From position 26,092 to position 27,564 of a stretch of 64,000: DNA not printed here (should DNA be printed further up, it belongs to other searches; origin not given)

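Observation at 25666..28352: Cytoplasmic DUF4157-like HExxH protein inserted between lemA and htpX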

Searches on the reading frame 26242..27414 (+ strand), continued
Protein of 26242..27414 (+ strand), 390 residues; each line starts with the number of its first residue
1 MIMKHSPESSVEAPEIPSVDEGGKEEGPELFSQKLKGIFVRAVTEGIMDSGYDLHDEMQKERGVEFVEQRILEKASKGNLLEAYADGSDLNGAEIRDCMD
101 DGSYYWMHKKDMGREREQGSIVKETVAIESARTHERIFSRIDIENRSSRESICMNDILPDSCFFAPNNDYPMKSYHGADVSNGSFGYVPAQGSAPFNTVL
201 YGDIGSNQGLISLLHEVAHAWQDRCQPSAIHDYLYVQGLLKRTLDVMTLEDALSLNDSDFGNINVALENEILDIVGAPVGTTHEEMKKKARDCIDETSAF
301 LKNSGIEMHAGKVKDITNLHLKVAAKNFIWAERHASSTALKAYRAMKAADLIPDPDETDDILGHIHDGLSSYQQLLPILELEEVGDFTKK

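Call 43: predict_structure(alignment_id=A2)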
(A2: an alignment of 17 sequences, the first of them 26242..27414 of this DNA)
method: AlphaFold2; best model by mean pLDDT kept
length: 390 residues; sequences in the alignment: 17
mean_pLDDT: 75.4   pTM: 0.80
mean pLDDT of the five models: 75.4, 74.4, 73.8, 73.7, 71.4
residues with pLDDT >= 90: 93; 70-90: 172; 50-70: 74; < 50: 51
segments of 3 or more residues with pLDDT < 50: 1-26, 62-64, 80-98
pLDDT, mean of each block of 10 residues (from residue 1): 37 36 48 89 70 54 58 64 40 48 69 63 84 79 87 91 83 69 82 84 89 95 87 88 91 76 78 88 90 94 91 87 83 90 91 78 78 73 60
secondary structure, 60 per line:
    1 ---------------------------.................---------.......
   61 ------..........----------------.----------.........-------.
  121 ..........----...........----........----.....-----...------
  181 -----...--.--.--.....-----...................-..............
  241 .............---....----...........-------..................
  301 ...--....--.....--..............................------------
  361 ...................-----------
elements in order: H28-44 H54-60 H67-76 E104-112 E120-130 E135-145 E150-153 H154-157 E162-166 E186-188 E197-201 H207-225 H227-253 H257-260 H265-275 H283-303 E306-309 E312-316 H319-348 H361-379

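Call 49: fold_search(model_id=the predicted structure, library=pdb)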
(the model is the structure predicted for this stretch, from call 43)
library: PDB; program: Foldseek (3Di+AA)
matches with E <= 10: 403; with E <= 0.001: 0
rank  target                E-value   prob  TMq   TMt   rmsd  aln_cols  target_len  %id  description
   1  5bun_C                3.3e-01  0.07  0.11  0.10  24.5       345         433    8  Crystal structure of an antigenic outer membrane protein ST50 from Salmonella Typhi (released 2015-12-23)
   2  4i0u_D                6.7e-01  0.04  0.10  0.11  25.7       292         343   11  Improved structure of Thermotoga maritima CorA at 2.7 A resolution (released 2013-03-06)
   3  8tmj_B                7.4e-01  0.04  0.11  0.11  21.7       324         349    8  Cryo-EM structure of CorA in complex with conformation-specific synthetic antibody C18 and 100 uM MgCl2, State MG0.1-2 (released 2025-02-12)
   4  9q9i_B                7.8e-01  0.06  0.12  0.11  23.7       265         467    8  Cryo-EM structure of human Mre11-Rad50-Nbs1 complex bound to DNA (released 2025-10-01)
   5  8dk2_D                7.8e-01  0.02  0.09  0.06  58.8       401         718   12  CryoEM structure of Pseudomonas aeruginosa PA14 JetABC in an unclamped state trapped in ATP dependent dimeric form (released 2022-10-05)
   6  9gb5_k                8.3e-01  0.02  0.10  0.09  24.0       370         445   11  Contracted phiCD508 neck (released 2025-03-26)
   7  4p0u_B                9.6e-01  0.23  0.10  0.20  12.7       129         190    9  YhdE E33A p4 space group (released 2014-05-14)
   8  9a2x_MODEL_1_A        9.6e-01  0.04  0.10  0.08  30.0       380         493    8  Model of E. coli TolC by in-cell photo-crosslinking MS and deep learning (released 2023-02-24)
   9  8dkw_P                1.0e+00  0.03  0.10  0.12  20.8       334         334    7  Cryo-EM structure of cystinosin N288K mutant in a cytosol-open state at pH5.0 (released 2022-09-21)
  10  5aiw_MODEL_1_A        1.1e+00  0.10  0.11  0.24  15.9       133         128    8  NMR solution structure of the putative transfer protein TraH from Gram-positive conjugative plasmid pIP501 (released 2016-03-09)
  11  5sva_M                1.1e+00  0.11  0.10  0.19  11.6       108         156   10  Mediator-RNA Polymerase II Pre-Initiation Complex (released 2016-09-28)
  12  9q6c_A                1.1e+00  0.04  0.06  0.10  23.8       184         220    8  Cryo-EM structure of octameric COMMD-like protein MBK5214510 from Flavobacteriaceae bacterium (released 2025-10-01)
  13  4e6f_A                1.2e+00  0.23  0.14  0.26   8.4        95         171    8  Crystal structure of a DUF4468 family protein (BACOVA_04320) from Bacteroides ovatus ATCC 8483 at 1.49 A resolution (released 2012-07-04)
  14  4gwp_G                1.2e+00  0.09  0.10  0.18  12.0       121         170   10  Structure of the Mediator Head Module from S. cerevisiae (released 2012-10-31)
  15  8pvv_C                1.2e+00  0.09  0.11  0.16  14.3       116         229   11  Archaeoglobus fulgidus AfAgo complex with AfAgo-N protein (fAfAgo) bound with 30 nt RNA guide and 51 nt DNA target (released 2024-01-24)
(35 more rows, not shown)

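Call 62: list_cluster_members(proteins=[P0001, P0003, P0004, P0005, P0006, P0007, P0008, P0009, P0010, P0013])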
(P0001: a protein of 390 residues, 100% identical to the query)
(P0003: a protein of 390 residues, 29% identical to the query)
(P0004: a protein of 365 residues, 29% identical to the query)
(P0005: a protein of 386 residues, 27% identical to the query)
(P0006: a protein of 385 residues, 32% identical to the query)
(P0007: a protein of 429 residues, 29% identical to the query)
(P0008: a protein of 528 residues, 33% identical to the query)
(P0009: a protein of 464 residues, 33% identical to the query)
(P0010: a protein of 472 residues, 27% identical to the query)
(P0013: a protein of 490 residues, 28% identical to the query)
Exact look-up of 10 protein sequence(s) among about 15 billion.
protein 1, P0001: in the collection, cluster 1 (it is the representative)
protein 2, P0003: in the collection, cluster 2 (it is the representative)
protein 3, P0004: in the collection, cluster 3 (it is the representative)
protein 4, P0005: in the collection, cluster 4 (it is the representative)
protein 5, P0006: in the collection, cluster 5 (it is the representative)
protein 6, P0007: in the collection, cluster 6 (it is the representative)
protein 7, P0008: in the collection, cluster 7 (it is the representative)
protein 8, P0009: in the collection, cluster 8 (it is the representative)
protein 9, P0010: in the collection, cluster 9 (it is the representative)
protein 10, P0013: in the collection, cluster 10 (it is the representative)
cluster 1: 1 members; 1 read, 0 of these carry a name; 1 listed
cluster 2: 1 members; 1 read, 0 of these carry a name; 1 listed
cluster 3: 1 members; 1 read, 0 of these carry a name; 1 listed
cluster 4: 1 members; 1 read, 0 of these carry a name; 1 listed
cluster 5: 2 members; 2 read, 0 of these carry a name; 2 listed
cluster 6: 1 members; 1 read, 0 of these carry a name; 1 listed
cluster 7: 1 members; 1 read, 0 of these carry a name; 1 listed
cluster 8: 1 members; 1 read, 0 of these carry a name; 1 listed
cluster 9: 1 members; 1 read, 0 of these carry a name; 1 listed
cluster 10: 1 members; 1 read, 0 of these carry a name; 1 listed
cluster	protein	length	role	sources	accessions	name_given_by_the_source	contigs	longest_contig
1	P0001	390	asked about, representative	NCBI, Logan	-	-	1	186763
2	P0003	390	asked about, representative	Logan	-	-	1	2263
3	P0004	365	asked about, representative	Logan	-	-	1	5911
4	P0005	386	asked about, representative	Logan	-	-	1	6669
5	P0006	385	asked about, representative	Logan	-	-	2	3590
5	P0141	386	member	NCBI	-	-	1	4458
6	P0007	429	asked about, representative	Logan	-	-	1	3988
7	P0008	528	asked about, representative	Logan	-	-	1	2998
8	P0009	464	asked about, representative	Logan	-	-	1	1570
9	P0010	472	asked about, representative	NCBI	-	-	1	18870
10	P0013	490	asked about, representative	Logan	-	-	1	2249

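Call 67: fold_search(model_id=the predicted structure, library=viral)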
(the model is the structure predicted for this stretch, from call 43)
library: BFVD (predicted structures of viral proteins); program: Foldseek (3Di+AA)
matches with E <= 10: 660; with E <= 0.001: 0
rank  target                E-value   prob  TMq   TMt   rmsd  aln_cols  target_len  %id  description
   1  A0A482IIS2            1.4e-02  0.14  0.11  0.12  19.7       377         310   12  (no name in the UniProt tables at hand)
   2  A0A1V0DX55            1.1e-01  0.16  0.15  0.18  27.3       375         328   11  Uncharacterized protein [Synechococcus virus S-ESS1]
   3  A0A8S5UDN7            1.6e-01  0.08  0.09  0.13  19.3       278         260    8  RecT family protein [Siphoviridae sp. ctkhg5]
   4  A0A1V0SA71            1.9e-01  0.08  0.12  0.09  21.5       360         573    8  Uncharacterized protein [Catovirus CTV1]
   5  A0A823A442            2.0e-01  0.38  0.10  0.23  15.8       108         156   10  (no name in the UniProt tables at hand)
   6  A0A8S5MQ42            2.1e-01  0.05  0.11  0.11  23.0       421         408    9  Portal [Siphoviridae sp. ctu7G16]
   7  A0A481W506            2.9e-01  0.18  0.13  0.12  17.1       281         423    8  Uncharacterized protein [Pseudomonas phage Psa21]
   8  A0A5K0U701            2.9e-01  0.15  0.10  0.09  15.8       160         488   12  Uncharacterized protein [Yasminevirus sp. GU-2018]
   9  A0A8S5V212            3.2e-01  0.18  0.09  0.18   9.7        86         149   15  Uncharacterized protein [Myoviridae sp. ctJ2i1]
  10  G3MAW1                3.2e-01  0.18  0.13  0.24  13.4       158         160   14  Gp581 [Bacillus phage G]
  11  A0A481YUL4            3.2e-01  0.06  0.11  0.08  24.2       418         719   11  Putative serine/threonine protein kinase [Marseillevirus LCMAC103]
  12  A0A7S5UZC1            3.4e-01  0.66  0.12  0.32  15.6        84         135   13  (no name in the UniProt tables at hand)
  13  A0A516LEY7            3.4e-01  0.11  0.11  0.17  17.9       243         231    9  (no name in the UniProt tables at hand)
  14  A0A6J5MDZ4            3.4e-01  0.06  0.12  0.05  25.1       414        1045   11  NAT_SF domain containing protein [uncultured Caudovirales phage]
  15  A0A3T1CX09            4.1e-01  0.16  0.09  0.10  16.5        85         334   14  Uncharacterized protein [Acanthamoeba castellanii medusavirus J1]
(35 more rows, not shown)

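Call 76: find_related_loci(query=A2, collection=viral_contigs, flank=5000)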
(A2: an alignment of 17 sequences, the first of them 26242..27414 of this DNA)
Query A2 (390 aa) in viral_contigs; peptide patterns used: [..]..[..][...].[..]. (x = any residue, [..] = any of these).
15 stretches matched a pattern, but none encodes a relative of the query by tblastn (E <= 1e-3).

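Call 77: search_protein_families(library=padloc, proteins=[window:26242-27414:+, P0003, P0004, P0009, P0016, P0012], max_evalue=1)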
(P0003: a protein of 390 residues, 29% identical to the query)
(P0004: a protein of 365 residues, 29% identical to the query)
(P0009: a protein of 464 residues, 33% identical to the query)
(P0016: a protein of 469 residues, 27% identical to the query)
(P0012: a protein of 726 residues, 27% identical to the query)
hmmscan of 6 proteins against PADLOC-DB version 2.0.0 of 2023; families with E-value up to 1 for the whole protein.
window:26242-27414:+ (390 aa): 0 families

P0003 (390 aa): 0 families

P0004 (365 aa): 0 families

P0009 (464 aa): 0 families

P0016 (469 aa): 0 families

P0012 (726 aa): 0 families

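Call 78: search_protein_families(library=pfam, proteins=[P0012, P0008, L085:4626-6230:+, L100:577-2124:+, L102:953-2509:+], max_evalue=0.01)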
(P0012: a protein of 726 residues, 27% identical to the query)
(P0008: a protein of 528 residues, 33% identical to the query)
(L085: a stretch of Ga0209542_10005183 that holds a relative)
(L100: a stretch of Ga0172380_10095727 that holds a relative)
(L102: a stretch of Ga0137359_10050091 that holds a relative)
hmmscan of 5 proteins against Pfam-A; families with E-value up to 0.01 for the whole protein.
P0012 (726 aa): 1 family
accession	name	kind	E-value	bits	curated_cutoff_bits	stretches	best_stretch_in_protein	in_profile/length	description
PF21580.3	SelB_WHD3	-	0.0089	16.6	27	0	401-418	7-24/51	Elongation factor SelB, third winged-helix domain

P0008 (528 aa): 0 families

L085:4626-6230:+ (534 aa): 0 families

L100:577-2124:+ (515 aa): 0 families

L102:953-2509:+ (518 aa): 1 family
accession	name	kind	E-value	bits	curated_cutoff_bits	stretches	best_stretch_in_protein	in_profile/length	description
PF00615.24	RGS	-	0.00051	20.9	23.9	0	313-370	4-60/117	Regulator of G protein signaling domain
